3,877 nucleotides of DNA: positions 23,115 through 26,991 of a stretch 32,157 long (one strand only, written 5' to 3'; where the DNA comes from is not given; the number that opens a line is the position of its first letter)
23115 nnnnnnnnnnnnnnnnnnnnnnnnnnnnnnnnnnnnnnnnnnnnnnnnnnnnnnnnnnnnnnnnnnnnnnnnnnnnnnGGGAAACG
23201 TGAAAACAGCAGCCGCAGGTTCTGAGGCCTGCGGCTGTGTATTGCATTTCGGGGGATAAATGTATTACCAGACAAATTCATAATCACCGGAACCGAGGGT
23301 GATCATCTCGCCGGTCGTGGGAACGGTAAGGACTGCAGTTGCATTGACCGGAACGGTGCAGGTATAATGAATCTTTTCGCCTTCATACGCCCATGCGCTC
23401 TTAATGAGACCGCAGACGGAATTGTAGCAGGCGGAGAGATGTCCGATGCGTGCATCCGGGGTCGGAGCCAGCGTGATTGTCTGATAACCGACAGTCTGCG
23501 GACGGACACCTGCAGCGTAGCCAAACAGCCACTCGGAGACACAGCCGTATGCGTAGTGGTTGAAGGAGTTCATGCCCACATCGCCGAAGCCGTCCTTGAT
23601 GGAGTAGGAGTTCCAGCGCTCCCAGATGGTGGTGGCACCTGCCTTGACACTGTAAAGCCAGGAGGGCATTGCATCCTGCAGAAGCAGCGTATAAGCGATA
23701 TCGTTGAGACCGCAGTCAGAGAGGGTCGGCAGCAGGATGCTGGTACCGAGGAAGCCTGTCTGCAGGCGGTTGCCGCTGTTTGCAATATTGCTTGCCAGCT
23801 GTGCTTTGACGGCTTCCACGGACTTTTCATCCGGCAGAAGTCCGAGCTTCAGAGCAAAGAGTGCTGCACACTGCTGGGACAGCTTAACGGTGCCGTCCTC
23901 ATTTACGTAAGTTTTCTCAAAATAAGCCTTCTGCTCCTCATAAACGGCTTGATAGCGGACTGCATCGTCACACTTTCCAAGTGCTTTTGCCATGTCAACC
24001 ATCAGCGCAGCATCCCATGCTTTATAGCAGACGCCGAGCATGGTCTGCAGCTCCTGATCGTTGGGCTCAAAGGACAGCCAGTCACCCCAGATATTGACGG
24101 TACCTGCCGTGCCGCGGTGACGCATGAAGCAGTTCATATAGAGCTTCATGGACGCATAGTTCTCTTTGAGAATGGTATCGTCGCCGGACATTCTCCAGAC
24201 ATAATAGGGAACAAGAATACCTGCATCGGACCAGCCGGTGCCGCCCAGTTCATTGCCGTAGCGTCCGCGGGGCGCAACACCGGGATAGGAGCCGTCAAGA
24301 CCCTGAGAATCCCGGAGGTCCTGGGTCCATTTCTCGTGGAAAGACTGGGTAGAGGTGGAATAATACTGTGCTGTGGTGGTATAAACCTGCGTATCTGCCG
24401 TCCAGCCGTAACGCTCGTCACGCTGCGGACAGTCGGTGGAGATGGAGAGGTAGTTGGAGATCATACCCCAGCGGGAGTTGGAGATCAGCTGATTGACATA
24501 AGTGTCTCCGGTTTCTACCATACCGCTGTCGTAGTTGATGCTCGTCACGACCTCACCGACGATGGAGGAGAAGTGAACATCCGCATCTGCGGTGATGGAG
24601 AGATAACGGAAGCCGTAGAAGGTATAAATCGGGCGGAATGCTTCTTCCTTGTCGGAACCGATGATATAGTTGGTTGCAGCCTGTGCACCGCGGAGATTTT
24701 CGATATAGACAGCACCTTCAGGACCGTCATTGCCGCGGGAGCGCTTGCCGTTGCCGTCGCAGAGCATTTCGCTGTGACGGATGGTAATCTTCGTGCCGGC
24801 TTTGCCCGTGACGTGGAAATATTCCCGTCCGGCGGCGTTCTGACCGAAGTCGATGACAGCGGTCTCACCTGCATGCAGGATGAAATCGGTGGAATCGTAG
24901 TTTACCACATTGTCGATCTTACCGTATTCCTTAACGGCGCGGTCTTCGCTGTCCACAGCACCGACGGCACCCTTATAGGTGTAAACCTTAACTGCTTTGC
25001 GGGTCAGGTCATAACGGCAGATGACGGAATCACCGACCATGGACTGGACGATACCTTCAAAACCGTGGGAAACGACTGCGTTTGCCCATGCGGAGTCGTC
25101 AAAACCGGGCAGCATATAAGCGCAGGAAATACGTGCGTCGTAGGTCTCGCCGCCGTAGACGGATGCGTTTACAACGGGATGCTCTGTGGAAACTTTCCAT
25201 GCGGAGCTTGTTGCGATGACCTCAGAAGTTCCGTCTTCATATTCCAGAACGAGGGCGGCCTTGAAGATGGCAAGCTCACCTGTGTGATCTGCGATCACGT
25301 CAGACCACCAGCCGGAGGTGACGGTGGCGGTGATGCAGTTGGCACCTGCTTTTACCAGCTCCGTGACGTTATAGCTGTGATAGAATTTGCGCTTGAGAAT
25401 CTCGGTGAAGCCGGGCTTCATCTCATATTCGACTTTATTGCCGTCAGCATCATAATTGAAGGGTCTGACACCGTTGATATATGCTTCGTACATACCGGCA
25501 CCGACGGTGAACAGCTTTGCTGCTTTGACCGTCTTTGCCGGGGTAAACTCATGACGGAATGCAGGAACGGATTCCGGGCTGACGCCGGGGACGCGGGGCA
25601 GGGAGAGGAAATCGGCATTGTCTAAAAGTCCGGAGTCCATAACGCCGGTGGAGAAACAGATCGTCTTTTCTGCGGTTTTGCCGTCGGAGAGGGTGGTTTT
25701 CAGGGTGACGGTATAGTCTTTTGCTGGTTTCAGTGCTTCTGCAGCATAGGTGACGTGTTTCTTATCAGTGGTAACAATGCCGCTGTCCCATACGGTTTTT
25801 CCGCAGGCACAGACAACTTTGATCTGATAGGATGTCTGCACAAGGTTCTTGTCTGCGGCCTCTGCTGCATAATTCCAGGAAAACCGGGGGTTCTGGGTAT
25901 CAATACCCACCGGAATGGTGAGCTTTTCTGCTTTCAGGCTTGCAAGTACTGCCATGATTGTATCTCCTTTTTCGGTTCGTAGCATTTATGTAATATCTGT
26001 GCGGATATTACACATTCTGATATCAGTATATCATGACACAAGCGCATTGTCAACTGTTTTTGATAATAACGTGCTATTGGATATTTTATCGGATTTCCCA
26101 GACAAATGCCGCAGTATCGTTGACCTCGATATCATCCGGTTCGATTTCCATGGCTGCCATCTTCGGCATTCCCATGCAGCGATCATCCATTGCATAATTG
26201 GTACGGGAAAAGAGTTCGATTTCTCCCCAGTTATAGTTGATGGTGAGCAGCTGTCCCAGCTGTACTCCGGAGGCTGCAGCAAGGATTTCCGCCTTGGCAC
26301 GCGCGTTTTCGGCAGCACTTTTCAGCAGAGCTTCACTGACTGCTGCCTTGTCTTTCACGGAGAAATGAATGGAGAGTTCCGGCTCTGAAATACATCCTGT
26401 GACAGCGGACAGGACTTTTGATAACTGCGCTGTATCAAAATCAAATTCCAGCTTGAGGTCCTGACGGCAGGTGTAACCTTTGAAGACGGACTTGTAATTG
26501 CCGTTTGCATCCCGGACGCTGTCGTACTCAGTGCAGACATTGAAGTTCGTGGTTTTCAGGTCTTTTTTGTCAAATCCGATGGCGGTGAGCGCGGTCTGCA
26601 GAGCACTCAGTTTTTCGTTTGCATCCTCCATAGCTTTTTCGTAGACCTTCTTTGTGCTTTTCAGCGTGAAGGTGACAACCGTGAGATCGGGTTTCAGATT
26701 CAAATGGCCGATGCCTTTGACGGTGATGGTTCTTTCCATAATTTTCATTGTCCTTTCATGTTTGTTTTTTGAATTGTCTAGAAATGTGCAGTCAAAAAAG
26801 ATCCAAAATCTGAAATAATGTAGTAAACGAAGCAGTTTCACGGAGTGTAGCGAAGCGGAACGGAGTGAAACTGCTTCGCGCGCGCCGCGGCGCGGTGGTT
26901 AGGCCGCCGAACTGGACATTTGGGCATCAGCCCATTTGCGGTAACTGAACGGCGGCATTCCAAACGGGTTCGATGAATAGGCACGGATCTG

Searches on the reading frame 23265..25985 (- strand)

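Call 13: search_protein_families(library=pfam, proteins=[window:23265-25985:-], max_evalue=0.001)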
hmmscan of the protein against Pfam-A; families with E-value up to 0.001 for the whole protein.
window:23265-25985:- (906 aa): 5 families
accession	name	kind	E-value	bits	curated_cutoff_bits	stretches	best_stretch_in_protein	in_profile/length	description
PF17389.8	Bac_rhamnosid6H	-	2e-97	327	24.5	1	487-822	3-337/339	Bacterial alpha-L-rhamnosidase 6 hairpin glycosidase domain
PF08531.16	Bac_rhamnosid_N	-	2.4e-31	109.3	25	1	151-319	1-166/172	Alpha-L-rhamnosidase N-terminal domain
PF05592.18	Bac_rhamnosid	-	7e-21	74.5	22.2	1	374-479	6-100/102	Bacterial alpha-L-rhamnosidase concanavalin-like domain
PF25788.1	Ig_Rha78A_N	-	6.1e-19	68.7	27.4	1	16-117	3-105/105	Rha78A-like, N-terminal immunoglobulin domain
PF17390.7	Bac_rhamnosid_C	-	2.1e-15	56.7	22.1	1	826-893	1-68/78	Bacterial alpha-L-rhamnosidase C-terminal domain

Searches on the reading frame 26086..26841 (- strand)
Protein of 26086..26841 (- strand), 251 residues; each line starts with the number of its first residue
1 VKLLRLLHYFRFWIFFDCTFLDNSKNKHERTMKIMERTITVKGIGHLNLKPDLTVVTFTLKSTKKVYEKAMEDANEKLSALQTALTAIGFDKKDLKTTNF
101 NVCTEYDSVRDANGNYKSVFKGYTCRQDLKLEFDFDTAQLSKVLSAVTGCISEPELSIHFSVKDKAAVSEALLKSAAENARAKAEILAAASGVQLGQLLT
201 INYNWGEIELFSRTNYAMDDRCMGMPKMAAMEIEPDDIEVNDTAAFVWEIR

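Call 13: search_protein_families(library=pfam, proteins=[window:26086-26841:-], max_evalue=0.001)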
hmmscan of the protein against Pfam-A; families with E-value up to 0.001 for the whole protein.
window:26086-26841:- (251 aa): 1 family
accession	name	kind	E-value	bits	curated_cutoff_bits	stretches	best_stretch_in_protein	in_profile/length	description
PF04402.19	SIMPL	-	2.7e-37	129.5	25.2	1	39-247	1-204/205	Protein of unknown function (DUF541)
